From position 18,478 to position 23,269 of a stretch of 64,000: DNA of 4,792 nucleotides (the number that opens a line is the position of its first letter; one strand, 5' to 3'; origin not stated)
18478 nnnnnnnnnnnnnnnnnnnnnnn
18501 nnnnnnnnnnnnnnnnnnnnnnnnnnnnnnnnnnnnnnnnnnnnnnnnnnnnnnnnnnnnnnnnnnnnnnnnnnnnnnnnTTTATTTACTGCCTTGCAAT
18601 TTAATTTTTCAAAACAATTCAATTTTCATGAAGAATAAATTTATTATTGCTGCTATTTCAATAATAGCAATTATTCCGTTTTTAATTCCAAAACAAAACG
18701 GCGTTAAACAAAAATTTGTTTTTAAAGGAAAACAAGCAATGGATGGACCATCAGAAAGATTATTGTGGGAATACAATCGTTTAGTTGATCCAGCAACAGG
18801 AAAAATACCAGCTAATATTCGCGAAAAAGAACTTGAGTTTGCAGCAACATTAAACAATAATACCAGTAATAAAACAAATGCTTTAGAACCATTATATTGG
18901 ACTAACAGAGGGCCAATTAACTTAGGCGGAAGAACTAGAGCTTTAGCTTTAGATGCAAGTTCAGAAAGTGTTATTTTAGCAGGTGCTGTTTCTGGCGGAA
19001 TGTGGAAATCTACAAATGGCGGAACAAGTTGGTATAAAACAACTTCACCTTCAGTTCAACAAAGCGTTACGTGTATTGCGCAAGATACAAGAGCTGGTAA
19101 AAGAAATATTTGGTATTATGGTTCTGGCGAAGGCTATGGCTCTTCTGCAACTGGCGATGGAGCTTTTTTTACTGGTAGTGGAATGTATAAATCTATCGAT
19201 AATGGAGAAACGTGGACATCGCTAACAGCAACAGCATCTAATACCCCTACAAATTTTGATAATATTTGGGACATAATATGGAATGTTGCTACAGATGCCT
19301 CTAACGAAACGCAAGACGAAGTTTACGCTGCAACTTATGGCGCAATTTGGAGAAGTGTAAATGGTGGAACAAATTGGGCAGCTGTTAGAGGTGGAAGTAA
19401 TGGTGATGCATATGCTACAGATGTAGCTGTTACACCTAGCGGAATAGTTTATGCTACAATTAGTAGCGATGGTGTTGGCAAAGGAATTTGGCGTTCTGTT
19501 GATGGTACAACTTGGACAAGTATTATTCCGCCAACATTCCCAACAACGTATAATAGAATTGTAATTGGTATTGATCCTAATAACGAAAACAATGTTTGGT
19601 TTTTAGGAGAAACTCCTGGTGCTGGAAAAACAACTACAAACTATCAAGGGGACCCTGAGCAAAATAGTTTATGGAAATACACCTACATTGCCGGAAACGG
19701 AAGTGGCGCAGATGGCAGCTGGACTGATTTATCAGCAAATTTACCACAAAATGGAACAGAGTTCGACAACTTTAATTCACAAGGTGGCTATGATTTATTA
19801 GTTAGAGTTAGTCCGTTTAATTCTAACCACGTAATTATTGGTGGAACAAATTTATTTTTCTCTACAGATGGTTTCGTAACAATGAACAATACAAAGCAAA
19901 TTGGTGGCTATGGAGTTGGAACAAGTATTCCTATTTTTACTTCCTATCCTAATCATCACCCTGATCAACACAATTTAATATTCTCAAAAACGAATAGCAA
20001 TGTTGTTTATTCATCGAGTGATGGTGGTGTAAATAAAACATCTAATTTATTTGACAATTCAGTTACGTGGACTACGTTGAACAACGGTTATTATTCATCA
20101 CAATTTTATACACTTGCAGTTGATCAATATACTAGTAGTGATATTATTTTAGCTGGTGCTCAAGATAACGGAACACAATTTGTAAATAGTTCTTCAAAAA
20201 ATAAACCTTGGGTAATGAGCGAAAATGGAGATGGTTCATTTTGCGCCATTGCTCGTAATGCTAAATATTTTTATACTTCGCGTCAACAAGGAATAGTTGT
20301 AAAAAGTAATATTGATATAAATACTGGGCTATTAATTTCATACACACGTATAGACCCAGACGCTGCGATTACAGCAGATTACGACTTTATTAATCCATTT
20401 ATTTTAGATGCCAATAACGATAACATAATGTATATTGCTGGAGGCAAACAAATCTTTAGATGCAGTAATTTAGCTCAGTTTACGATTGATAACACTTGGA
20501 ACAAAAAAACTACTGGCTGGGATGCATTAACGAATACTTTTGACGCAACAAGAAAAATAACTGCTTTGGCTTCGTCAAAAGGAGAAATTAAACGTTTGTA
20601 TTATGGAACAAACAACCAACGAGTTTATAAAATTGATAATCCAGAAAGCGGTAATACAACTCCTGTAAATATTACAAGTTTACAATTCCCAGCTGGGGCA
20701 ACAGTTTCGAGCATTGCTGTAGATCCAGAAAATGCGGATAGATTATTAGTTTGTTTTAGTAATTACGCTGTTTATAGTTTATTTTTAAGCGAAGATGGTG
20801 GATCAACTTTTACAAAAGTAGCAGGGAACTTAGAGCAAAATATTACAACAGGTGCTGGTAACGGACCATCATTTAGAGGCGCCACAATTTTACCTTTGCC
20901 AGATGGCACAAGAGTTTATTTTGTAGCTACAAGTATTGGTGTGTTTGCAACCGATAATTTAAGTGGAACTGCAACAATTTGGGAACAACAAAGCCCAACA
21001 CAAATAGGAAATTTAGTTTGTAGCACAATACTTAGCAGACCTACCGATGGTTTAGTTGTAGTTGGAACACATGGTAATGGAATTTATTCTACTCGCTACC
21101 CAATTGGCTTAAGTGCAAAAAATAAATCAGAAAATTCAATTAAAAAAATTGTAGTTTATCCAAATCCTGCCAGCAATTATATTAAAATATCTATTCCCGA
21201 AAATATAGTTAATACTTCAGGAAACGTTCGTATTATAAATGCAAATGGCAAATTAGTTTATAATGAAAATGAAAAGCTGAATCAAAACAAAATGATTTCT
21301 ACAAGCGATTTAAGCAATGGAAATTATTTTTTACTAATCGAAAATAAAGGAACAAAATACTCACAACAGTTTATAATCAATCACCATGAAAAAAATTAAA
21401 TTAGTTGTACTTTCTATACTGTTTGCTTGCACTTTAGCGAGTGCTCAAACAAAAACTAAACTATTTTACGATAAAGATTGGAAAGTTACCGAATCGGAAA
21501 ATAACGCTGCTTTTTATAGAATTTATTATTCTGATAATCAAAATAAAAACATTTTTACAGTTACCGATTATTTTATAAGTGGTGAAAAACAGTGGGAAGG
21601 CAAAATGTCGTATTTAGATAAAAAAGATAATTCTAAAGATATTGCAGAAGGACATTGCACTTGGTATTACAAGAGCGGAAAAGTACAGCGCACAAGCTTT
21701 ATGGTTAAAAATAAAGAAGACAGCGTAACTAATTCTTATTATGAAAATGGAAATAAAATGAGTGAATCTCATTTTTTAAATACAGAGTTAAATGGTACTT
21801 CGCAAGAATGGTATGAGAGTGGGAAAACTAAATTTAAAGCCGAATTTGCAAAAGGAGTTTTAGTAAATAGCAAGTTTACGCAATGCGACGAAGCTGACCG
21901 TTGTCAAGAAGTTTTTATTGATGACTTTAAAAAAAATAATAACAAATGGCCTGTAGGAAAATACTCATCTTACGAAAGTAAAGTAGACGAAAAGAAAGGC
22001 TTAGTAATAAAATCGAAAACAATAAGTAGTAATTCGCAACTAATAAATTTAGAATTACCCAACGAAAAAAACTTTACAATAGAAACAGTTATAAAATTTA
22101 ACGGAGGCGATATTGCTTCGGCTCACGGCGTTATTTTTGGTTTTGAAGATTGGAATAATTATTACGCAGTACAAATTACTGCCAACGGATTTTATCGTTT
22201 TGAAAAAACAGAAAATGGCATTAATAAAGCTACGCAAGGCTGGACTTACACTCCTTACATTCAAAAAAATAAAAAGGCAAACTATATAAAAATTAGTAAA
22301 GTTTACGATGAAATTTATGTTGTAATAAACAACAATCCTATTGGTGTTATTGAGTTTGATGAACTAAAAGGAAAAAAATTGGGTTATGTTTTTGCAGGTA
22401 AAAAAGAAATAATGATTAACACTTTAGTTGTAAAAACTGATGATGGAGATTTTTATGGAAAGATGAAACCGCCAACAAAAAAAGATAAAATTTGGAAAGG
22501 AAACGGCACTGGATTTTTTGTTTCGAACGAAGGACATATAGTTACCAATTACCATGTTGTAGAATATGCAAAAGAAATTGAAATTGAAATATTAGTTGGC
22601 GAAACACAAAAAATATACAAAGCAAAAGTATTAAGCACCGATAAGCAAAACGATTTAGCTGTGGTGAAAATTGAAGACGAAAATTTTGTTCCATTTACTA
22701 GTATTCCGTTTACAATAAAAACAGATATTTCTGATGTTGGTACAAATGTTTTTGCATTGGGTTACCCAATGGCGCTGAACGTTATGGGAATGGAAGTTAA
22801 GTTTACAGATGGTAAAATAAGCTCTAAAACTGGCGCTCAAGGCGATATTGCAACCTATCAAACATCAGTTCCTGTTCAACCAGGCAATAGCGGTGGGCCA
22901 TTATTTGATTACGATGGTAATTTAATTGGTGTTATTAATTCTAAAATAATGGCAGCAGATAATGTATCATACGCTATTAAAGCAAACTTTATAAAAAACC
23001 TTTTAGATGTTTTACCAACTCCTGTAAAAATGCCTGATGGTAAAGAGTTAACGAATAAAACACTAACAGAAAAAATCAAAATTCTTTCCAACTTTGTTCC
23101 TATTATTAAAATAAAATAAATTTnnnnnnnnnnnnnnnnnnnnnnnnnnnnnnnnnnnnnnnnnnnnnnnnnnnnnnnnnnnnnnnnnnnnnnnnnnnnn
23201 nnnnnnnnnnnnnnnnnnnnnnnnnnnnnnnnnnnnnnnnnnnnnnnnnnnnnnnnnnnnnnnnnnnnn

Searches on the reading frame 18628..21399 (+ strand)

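Call 94: search_protein_families(library=ncbifam, proteins=[window:18628-21399:+], max_evalue=0.00001)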
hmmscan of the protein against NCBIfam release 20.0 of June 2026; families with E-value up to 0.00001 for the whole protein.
window:18628-21399:+ (923 aa): 3 families
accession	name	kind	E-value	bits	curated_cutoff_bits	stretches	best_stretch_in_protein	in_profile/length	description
NF045728.1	glycosyl_F510_1955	equivalog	4e-14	52.5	175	0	184-299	115-213/246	F510_1955 family glycosylhydrolase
NF038113.1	T9SSA_dep_M36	equivalog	1.7e-11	43.1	885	1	835-918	787-869/869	T9SS-dependent M36 family metallopeptidase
TIGR04183.1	Por_Secre_tail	domain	2.4e-10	40.2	23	1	843-918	1-72/72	T9SS type A sorting domain-containing protein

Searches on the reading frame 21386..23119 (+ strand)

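Call 94: search_protein_families(library=ncbifam, proteins=[window:21386-23119:+], max_evalue=0.00001)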
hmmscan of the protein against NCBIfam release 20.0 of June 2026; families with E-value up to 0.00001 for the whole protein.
window:21386-23119:+ (577 aa): 13 families
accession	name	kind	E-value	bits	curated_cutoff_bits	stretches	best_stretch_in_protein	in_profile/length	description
TIGR02037.1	degP_htrA_DO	subfamily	3e-33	115.4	416.2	1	362-543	50-227/434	Do family serine endopeptidase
NF041521.1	HhoA_HhoB_HtrA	equivalog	2.8e-29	102.5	450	1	355-543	39-223/335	HhoA/HhoB/HtrA family serine endopeptidase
NF047968.1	SerProtHtrA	equivalog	1.2e-23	84.1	470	1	370-541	85-254/357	serine protease HtrA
NF033740.0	MarP_fam_protase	equivalog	2.9e-21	76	250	1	373-540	212-374/390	MarP family serine protease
TIGR02038.1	protease_degS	equivalog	1.3e-19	70.6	422.95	1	371-526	77-224/351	outer membrane-stress sensor serine endopeptidase DegS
NF007526.1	PRK10139.1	equivalog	1.8e-17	63.2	756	1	355-541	74-257/456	serine endoprotease DegQ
NF008189.1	PRK10942.1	equivalog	4.3e-17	61.7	720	1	369-541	110-279/477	serine endoprotease DegP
NF008147.1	PRK10898.1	equivalog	1.4e-16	60.6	408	1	366-517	72-215/352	outer membrane-stress sensor serine endopeptidase DegS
NF040960.1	MamE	equivalog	2.6e-15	56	800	1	371-534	121-284/659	magnetosome formation protease MamE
NF040961.1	MamO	equivalog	1.1e-13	50.4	800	1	374-536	100-260/648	magnetosome protein MamO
NF053637.1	SerProtHtrAspr2045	equivalog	2.3e-13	49.8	650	1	372-542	103-281/394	serine protease HtrA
NF050055.1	SerProtHtrAMycob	equivalog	6.1e-12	45.2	800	1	372-543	227-406/502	serine protease HtrA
NF041810.1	Avs1b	equivalog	3.9e-07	27.6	1500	1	372-472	18-117/1931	AVAST type 1 anti-phage system protease Avs1b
